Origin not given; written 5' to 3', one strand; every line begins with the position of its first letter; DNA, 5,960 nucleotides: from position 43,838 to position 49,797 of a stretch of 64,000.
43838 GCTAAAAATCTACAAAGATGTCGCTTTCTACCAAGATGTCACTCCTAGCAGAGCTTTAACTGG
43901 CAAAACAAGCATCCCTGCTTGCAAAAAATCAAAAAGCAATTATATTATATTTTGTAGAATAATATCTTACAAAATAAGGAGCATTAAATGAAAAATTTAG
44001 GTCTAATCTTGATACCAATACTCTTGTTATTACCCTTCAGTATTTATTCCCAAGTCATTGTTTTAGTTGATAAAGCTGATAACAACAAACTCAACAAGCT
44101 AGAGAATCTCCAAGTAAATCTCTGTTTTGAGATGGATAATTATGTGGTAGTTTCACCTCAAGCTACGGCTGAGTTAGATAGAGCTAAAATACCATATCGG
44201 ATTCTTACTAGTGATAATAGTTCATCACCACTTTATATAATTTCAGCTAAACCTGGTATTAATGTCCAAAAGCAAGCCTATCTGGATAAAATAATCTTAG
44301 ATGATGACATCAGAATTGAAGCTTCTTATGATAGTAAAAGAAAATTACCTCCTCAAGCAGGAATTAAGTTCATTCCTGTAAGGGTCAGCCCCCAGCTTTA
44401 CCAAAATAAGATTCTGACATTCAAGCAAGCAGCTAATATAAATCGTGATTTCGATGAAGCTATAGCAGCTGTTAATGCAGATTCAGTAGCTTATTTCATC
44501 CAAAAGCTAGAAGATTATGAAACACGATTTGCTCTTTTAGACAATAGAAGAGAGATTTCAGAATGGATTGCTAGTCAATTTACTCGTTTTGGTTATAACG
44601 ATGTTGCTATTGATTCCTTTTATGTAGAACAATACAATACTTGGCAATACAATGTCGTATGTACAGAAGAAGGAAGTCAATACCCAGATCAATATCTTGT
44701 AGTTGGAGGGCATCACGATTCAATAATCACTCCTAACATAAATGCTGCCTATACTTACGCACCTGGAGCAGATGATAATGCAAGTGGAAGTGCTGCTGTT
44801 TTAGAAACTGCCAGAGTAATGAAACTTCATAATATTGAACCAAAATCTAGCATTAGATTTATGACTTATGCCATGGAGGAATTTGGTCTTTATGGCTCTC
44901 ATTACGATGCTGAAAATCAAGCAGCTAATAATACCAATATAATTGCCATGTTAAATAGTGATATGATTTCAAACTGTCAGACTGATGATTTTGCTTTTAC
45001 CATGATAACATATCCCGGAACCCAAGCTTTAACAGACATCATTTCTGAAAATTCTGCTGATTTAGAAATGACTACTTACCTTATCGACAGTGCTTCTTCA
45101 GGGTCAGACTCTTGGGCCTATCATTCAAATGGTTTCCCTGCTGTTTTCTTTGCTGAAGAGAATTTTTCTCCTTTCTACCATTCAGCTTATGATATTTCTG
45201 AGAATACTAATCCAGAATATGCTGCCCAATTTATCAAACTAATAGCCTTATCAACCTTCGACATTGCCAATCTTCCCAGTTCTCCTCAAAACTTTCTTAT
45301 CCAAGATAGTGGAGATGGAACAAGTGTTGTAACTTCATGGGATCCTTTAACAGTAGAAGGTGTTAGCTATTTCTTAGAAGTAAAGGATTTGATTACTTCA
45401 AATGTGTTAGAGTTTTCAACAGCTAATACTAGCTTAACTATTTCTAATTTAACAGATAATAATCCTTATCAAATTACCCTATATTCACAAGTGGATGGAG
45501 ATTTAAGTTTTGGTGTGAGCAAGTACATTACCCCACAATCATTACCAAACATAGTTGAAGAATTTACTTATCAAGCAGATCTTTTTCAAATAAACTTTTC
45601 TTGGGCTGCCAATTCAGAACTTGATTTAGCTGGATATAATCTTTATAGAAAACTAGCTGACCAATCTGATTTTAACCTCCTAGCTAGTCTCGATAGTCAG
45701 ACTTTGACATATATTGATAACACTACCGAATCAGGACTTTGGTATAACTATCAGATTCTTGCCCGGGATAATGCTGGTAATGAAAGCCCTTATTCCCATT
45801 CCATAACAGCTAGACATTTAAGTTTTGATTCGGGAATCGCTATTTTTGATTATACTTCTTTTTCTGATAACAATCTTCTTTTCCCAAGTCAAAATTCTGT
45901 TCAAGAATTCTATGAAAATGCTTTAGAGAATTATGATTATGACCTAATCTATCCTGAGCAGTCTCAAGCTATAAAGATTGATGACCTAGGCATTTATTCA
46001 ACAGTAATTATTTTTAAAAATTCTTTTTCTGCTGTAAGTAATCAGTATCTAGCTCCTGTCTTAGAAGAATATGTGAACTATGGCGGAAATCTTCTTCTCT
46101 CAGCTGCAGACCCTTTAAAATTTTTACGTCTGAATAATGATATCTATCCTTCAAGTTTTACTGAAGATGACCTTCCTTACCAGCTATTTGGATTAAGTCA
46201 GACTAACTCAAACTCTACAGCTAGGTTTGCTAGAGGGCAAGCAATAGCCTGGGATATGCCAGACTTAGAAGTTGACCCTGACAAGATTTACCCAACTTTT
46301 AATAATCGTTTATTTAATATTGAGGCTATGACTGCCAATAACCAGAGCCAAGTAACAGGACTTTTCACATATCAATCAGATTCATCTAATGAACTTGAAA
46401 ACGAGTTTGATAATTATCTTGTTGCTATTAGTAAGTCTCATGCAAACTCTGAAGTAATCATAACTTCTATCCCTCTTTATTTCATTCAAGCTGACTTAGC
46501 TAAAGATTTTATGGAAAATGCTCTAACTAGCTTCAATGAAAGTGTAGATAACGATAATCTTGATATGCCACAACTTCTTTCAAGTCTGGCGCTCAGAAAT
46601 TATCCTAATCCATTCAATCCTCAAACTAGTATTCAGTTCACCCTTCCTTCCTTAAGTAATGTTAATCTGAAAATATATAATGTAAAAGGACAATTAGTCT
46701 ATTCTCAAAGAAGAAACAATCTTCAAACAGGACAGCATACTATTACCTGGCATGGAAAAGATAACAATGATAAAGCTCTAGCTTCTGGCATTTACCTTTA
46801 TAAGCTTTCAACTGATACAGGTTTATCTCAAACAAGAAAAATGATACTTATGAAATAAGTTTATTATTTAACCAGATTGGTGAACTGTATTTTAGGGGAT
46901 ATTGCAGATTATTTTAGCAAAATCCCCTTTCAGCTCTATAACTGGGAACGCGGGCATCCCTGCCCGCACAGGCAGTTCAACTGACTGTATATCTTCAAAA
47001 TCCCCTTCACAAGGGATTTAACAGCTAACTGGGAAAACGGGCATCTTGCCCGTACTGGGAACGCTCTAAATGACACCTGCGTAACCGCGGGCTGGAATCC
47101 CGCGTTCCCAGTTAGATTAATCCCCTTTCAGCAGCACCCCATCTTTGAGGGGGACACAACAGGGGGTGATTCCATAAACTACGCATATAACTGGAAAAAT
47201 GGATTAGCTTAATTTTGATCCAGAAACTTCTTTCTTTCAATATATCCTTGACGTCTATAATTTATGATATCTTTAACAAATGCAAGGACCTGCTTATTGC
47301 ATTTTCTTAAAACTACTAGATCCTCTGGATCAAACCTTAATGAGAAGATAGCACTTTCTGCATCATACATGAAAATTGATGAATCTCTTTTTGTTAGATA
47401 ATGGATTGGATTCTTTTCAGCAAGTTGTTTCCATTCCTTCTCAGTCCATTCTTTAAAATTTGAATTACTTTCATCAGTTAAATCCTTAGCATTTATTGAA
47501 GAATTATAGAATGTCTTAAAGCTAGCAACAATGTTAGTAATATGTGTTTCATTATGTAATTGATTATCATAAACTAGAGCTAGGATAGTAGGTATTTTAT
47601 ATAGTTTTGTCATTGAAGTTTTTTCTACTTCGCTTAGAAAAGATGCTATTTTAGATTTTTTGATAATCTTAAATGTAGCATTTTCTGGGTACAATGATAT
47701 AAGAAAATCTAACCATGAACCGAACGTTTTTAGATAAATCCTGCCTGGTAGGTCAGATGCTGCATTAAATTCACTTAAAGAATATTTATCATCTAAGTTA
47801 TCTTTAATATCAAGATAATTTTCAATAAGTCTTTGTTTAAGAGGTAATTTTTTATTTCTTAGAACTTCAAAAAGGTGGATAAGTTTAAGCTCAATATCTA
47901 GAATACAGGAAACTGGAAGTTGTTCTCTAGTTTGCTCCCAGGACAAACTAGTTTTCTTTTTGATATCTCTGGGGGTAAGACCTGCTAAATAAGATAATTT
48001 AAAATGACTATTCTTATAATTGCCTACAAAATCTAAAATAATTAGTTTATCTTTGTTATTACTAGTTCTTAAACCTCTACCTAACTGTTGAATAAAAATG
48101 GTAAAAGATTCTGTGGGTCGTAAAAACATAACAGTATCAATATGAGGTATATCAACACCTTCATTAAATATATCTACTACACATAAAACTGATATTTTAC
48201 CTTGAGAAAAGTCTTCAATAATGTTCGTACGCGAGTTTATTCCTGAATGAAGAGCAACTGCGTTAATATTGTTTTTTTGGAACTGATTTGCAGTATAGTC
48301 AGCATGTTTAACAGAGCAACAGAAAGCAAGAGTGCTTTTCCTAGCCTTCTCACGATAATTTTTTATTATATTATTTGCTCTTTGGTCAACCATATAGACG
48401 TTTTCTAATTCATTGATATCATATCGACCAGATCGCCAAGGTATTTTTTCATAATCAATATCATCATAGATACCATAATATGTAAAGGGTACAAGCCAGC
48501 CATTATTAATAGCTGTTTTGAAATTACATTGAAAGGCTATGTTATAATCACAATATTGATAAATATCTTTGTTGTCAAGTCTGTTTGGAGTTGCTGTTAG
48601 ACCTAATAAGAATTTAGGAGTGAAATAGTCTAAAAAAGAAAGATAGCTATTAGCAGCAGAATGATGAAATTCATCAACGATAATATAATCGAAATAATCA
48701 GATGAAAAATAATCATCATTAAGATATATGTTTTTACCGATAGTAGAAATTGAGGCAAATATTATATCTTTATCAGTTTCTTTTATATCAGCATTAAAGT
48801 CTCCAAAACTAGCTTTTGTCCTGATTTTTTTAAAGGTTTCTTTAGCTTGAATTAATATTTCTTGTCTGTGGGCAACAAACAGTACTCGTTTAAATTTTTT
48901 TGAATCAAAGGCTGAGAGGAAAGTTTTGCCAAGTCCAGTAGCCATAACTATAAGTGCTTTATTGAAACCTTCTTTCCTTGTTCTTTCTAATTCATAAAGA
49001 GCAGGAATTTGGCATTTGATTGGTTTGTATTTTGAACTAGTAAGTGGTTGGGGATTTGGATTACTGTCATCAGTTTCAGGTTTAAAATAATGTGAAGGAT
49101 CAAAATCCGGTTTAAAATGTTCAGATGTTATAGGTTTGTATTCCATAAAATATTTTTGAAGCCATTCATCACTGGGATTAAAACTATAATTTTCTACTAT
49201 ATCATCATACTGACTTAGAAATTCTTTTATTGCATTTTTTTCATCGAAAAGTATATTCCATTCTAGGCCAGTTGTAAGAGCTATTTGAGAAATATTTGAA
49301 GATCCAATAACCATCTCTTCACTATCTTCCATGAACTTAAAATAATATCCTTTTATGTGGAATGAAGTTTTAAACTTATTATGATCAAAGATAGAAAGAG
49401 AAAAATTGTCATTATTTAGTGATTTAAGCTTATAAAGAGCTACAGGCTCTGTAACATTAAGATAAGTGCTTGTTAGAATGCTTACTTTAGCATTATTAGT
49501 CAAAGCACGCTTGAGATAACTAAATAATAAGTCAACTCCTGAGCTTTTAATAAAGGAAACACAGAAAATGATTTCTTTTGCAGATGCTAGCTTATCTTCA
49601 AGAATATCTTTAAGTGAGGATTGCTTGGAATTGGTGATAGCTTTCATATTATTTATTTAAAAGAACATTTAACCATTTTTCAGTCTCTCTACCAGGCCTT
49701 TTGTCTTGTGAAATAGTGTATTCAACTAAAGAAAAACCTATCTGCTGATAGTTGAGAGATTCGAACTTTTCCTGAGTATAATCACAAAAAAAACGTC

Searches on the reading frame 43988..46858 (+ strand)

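Call 12: search_protein_families(library=pfam, proteins=[window:43988-46858:+])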
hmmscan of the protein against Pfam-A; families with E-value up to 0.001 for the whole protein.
window:43988-46858:+ (956 aa): 6 families
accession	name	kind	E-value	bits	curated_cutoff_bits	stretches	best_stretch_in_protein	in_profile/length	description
PF04389.22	Peptidase_M28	-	4.1e-36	125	21.3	1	222-420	1-190/193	Peptidase family M28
PF13860.13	FlgD_ig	-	1.5e-12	47.7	27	1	880-944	12-77/79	FlgD Ig-like domain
PF18962.6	Por_Secre_tail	-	8.5e-09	36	27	1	872-953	2-74/75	Secretion system C-terminal sorting domain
PF13585.12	CHU_C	-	4.5e-08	33.5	27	1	887-951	24-81/86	CHU_C Type IX secretion signal domain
PF00041.27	fn3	-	7.3e-06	26.5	25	1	431-503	1-71/84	Fibronectin type III domain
PF01546.33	Peptidase_M20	-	3.9e-05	24.1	24.6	1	254-388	26-173/206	Peptidase family M20/M25/M40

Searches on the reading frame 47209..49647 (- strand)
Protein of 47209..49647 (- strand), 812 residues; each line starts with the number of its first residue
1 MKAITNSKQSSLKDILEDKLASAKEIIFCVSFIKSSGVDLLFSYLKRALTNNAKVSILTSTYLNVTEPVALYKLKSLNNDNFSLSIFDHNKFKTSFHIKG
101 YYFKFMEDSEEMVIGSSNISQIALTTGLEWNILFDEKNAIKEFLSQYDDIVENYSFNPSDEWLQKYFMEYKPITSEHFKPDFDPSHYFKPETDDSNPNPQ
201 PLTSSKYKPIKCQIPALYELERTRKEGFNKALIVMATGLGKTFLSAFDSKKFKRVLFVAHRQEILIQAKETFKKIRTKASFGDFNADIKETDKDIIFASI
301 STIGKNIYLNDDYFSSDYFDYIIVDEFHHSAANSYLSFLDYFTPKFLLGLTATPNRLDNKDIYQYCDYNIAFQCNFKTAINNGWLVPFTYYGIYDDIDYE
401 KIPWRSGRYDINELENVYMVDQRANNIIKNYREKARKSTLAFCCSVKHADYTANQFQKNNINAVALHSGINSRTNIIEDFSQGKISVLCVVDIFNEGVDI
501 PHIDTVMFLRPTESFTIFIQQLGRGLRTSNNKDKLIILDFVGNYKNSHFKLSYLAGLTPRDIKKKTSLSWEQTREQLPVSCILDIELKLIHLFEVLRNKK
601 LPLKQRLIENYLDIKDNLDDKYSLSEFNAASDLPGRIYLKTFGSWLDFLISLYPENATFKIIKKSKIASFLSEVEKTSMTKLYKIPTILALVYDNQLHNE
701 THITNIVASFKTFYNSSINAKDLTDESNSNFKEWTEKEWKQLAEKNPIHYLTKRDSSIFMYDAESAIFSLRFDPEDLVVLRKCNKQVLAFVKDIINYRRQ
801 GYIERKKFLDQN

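Call 12: search_protein_families(library=pfam, proteins=[window:47209-49647:-])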
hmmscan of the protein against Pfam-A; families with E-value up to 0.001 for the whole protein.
window:47209-49647:- (812 aa): 6 families
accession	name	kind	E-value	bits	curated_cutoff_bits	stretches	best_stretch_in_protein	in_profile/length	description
PF04851.21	ResIII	-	2e-36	125.8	22.5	1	207-356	2-164/164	Type III restriction enzyme, res subunit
PF00271.37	Helicase_C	-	2e-15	57.4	23.5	1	427-528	6-109/110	Helicase conserved C-terminal domain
PF13091.12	PLDc_2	-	9.2e-08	32.4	27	1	19-148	4-129/132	PLD-like domain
PF18766.7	SWI2_SNF2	-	1.9e-07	31.4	26.7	1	222-399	12-199/221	SWI2/SNF2 ATPase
PF13307.12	Helicase_C_2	-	5.9e-06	26.9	25.3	0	429-501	2-81/170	Helicase C-terminal domain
PF00270.35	DEAD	-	7e-05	23.1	26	1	230-355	16-161/167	DEAD/DEAH box helicase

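Call 59: search_protein_families(library=padloc, proteins=[window:47209-49647:-], max_evalue=0.01)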
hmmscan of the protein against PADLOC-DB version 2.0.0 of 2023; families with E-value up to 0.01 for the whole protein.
window:47209-49647:- (812 aa): 23 families
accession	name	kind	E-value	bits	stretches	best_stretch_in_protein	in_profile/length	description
PDLC03659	mREase_IV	-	3.5e-83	278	1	10-588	34-612/945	Type IV methyl-directed restriction enzyme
PDLC03658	mREase_IV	-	4e-79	264.4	1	3-678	31-693/953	Type IV methyl-directed restriction enzyme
PDLC02707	PbeA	-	1.6e-34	117.5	2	424-541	512-630/672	PbeA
PDLC02704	PbeA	-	5.7e-23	79.3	2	452-545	553-648/682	PbeA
PDLC03047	REase_I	-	1.1e-22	77.7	2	213-393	348-533/1107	Type I restriction enzyme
PDLC02706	PbeA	-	2.4e-16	57.5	2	452-541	582-672/722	PbeA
PDLC03049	REase_I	-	3.1e-16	56.5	1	209-540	168-538/807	Type I restriction enzyme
PDLC02705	PbeA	-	2.7e-10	37.1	1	432-541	521-633/691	PbeA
PDLC02870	DpdF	-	1.2e-09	35.2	1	427-529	218-321/534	DpdF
PDLC03597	REase_MTase_IIG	-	2.6e-09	33.2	1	416-534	489-601/1646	Type IIG restriction enzyme-methyltransferase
PDLC03042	REase_I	-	8e-09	31.4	2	217-329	453-578/1170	Type I restriction enzyme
PDLC01439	typeIV_DinG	-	1.9e-08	31.5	1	426-502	396-471/575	CAS-IV-A; associated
PDLC02703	PbeA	-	2e-08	31.3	1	475-545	546-618/626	PbeA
PDLC02861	DpdF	-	8.9e-08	28.9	1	422-538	225-343/611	DpdF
PDLC03928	PsyrT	-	6.6e-07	26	1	428-532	233-339/689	-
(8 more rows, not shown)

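Call 60: search_protein_families(library=ncbifam, proteins=[window:47209-49647:-], max_evalue=0.01)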
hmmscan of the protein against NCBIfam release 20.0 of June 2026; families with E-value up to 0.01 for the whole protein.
window:47209-49647:- (812 aa): 22 families
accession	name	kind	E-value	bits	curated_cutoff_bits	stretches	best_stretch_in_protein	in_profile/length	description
NF053632.1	heli_RadD_YejH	equivalog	4.1e-40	137.6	720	1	229-544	23-358/573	DNA repair helicase RadD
NF046051.1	restrict_EcoAI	equivalog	2.5e-28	98.9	550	1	226-545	175-533/768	EcoAI/FtnUII family type I restriction enzme subunit R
NF008521.0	PRK11448.1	equivalog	3.1e-21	75.2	729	2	211-329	416-551/1123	type I restriction-modification system endonuclease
TIGR04095.1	dnd_restrict_1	equivalog_domain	1.7e-17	63.6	600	2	442-541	297-396/451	DNA phosphorothioation system restriction enzyme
NF010337.0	PRK13766.1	equivalog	1.1e-12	47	610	2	473-531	413-471/781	Hef nuclease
NF003673.1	PRK05298.1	equivalog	1.4e-11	43.5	743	1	423-532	428-546/653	excinuclease ABC subunit UvrB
TIGR00631.1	uvrb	equivalog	8.4e-11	40.8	750.1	1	424-530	429-544/658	excinuclease ABC subunit UvrB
NF008744.0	PRK11776.1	equivalog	2.8e-09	36.1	524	1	421-531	227-339/460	ATP-dependent RNA helicase DbpA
TIGR00614.1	recQ_fam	subfamily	3.7e-09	35.9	219.8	1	419-531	204-323/470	RecQ family ATP-dependent DNA helicase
TIGR01389.1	recQ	equivalog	2.2e-07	29.7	640.2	1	421-536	209-326/591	DNA helicase RecQ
NF007882.0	PRK10590.1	equivalog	4.7e-07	29.1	743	1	417-530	224-341/456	ATP-dependent RNA helicase RhlE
NF008394.0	PRK11192.1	equivalog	1.4e-06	27.4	507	1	431-530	242-343/441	ATP-dependent RNA helicase SrmB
NF008279.0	PRK11057.1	equivalog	8.1e-06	24.5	1015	1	425-537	225-339/608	ATP-dependent DNA helicase RecQ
NF053636.1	DDHlcsCsdAPsy1082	equivalog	1.4e-05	23.8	890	1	433-564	240-381/512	DEAD/DEAH box helicase CsdA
NF053711.1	RNA_heli_RhlE1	exception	3e-05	23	750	1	423-530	231-340/434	RNA helicase RhlE1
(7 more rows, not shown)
